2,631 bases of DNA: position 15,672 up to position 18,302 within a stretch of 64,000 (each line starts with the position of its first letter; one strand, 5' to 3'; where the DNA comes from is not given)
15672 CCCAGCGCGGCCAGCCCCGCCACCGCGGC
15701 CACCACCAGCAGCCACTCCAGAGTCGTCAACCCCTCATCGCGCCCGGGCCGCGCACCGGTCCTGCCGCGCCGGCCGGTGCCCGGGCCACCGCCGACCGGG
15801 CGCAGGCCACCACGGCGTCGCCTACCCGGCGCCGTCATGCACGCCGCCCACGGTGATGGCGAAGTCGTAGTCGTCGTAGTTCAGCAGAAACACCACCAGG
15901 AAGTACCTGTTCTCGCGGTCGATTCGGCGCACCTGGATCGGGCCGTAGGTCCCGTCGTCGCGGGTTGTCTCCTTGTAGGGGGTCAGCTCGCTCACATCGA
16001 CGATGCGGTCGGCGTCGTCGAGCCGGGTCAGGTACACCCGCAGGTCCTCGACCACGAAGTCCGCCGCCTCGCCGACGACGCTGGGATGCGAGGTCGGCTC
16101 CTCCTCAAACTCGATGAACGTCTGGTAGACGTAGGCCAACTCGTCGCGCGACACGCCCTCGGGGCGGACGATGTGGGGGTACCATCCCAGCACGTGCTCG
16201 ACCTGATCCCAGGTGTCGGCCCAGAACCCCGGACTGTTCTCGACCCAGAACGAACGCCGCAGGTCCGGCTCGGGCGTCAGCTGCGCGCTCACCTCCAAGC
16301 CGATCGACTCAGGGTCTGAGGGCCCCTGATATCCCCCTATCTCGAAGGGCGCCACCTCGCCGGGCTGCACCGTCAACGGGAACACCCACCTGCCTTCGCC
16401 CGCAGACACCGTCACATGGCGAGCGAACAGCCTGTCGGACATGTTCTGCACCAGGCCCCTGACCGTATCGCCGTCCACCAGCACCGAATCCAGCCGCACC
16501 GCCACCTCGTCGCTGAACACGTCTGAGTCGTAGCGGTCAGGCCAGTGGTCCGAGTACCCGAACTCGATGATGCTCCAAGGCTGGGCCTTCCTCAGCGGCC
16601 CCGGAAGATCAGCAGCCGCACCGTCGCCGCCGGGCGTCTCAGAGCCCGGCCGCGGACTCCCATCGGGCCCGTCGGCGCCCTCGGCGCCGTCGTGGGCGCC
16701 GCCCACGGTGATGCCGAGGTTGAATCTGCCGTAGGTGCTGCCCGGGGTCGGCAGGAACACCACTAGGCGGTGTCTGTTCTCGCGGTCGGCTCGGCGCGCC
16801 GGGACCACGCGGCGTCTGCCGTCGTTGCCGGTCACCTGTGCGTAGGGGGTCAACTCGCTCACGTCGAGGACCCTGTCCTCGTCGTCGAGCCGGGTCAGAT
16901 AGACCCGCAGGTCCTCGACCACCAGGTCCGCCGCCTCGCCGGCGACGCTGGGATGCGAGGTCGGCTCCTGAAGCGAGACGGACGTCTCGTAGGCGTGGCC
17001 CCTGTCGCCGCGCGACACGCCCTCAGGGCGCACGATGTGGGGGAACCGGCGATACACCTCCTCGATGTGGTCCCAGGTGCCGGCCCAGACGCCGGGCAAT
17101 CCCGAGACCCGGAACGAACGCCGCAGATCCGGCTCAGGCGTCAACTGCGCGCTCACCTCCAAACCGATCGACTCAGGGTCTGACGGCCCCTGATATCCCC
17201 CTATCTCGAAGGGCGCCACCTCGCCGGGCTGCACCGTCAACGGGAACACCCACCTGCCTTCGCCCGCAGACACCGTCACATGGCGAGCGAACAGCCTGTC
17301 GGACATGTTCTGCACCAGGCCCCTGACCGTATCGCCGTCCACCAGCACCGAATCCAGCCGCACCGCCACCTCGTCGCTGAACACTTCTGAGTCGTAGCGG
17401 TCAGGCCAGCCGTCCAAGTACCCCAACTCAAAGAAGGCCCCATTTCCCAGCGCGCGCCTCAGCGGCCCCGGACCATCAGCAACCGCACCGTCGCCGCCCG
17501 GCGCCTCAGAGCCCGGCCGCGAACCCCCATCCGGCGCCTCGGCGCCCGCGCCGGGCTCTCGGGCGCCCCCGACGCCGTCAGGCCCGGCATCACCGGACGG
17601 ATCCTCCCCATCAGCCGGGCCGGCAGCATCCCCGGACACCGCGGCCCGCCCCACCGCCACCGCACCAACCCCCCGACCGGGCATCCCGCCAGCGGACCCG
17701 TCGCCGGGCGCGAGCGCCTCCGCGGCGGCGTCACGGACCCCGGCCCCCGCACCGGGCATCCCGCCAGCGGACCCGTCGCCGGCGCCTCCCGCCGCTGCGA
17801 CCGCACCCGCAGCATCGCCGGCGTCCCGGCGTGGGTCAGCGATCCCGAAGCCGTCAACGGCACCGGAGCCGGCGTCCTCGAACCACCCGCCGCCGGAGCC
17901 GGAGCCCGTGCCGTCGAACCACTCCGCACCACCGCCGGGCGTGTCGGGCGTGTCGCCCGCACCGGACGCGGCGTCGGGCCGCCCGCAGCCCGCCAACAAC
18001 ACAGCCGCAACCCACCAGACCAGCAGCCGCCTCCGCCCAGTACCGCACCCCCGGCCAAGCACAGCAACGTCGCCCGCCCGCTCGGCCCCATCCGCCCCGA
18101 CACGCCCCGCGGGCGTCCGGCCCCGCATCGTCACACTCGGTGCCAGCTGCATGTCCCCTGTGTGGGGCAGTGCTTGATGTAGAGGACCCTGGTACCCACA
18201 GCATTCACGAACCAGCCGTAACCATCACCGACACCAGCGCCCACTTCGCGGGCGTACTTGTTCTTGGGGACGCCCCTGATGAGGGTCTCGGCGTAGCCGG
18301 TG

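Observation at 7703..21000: Duplicated, translationally coupled operon of unassignable lipoproteins plus a pilin-like protein: main candidate for an undescribed cell-surface system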

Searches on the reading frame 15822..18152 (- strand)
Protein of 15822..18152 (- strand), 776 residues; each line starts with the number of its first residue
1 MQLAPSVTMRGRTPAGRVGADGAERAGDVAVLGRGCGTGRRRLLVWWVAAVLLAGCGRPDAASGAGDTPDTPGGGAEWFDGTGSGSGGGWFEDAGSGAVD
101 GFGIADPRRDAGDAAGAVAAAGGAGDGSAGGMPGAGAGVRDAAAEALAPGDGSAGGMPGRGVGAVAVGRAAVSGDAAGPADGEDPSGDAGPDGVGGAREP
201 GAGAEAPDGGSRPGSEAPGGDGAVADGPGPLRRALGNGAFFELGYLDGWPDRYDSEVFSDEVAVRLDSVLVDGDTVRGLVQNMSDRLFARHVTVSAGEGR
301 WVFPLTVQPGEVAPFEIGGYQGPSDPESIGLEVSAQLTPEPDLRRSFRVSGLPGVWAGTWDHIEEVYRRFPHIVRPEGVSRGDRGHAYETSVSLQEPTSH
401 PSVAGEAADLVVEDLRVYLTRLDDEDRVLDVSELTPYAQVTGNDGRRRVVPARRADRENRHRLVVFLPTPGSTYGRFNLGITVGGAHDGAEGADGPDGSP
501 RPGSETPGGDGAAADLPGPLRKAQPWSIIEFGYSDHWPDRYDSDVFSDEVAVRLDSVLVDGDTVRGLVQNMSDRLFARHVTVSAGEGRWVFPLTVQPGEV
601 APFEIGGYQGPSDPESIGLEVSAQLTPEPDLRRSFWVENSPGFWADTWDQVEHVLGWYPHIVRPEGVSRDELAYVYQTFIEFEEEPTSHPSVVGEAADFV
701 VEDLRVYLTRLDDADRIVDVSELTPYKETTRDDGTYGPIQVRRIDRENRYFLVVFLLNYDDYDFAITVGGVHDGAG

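Call 4: search_protein_families(library=pfam, proteins=[window:15822-18152:-], max_evalue=1)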
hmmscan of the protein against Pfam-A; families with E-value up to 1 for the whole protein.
window:15822-18152:- (776 aa): 2 families
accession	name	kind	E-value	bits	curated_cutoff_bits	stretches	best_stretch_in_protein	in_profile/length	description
PF01356.24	A_amylase_inhib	-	0.00038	20.8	25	0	291-323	28-58/68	Alpha amylase inhibitor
PF18444.7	RRM_9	-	0.22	11.8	25.9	0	260-285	22-47/70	RNA recognition motif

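Call 11: search_protein_families(library=ncbifam, proteins=[window:15822-18152:-], max_evalue=1)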
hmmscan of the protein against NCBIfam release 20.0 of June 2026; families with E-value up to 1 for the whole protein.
window:15822-18152:- (776 aa): 3 families
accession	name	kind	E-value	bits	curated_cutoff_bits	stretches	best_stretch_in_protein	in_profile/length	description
NF007124.0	PRK09565.1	equivalog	0.0067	15.9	446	1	685-730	58-103/637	heme-binding protein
TIGR04354.1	amphi-Trp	subfamily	0.0091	16.3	31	0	272-334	8-65/67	amphi-Trp domain-containing protein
NF047847.2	SS_mature_LptM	equivalog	0.14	12.2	27.7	1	41-58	3-22/31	LPS translocon maturation chaperone LptM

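Call 13: search_solved_structures(query=window:15822-18152:-, max_evalue=1)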
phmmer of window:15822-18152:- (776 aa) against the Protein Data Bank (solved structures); distinct sequences matched with E-value up to 1: 0.

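Call 57: search_protein_families(library=phrogs, proteins=[window:15822-18152:-], max_evalue=0.1)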
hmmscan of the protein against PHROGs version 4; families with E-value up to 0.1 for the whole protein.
window:15822-18152:- (776 aa): 0 families

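Call 58: search_protein_families(library=padloc, proteins=[window:15822-18152:-], max_evalue=0.1)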
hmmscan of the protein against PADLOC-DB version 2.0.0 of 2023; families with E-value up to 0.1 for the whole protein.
window:15822-18152:- (776 aa): 0 families

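Call 105: list_cluster_members(proteins=[window:15822-18152:-, window:15822-18128:-, window:9821-12145:-, window:9821-12121:-, window:15371-15838:-, window:9373-9837:-, window:7703-9388:-, window:13170-14960:-, window:18131-20785:-, window:7703-9499:-])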
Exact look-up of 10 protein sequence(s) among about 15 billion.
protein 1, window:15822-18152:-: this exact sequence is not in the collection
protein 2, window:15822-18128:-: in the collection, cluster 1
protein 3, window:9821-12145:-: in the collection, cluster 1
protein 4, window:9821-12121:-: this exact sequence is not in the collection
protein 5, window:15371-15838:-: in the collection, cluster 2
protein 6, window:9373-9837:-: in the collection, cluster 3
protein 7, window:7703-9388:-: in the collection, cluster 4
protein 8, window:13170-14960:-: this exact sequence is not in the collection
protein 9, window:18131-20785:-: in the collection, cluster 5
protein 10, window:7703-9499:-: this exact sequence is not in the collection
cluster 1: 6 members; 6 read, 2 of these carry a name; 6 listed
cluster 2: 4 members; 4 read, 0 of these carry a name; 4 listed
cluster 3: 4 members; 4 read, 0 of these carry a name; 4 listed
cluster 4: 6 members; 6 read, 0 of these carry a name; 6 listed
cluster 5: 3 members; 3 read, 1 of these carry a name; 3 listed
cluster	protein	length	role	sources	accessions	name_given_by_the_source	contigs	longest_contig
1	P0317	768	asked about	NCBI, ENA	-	-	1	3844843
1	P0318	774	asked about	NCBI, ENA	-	-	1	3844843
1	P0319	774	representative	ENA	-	-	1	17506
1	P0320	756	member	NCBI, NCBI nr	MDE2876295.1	MAG: hypothetical protein OXQ93_12710 [Gemmatimonadota bacterium] | hypothetical protein [Gemmatimonadota bacterium]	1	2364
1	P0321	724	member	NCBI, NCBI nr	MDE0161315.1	MAG: hypothetical protein OXL98_06205 [Acidimicrobiaceae bacterium] | hypothetical protein [Acidimicrobiaceae bacterium]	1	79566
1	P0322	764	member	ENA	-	-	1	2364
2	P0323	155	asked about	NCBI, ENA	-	-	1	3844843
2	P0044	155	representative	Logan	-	-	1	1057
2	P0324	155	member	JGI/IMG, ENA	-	-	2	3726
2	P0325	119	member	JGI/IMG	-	-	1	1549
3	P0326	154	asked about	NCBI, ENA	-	-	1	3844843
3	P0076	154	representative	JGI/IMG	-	-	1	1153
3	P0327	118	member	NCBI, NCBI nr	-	-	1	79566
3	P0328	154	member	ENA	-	-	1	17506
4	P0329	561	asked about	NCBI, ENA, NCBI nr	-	-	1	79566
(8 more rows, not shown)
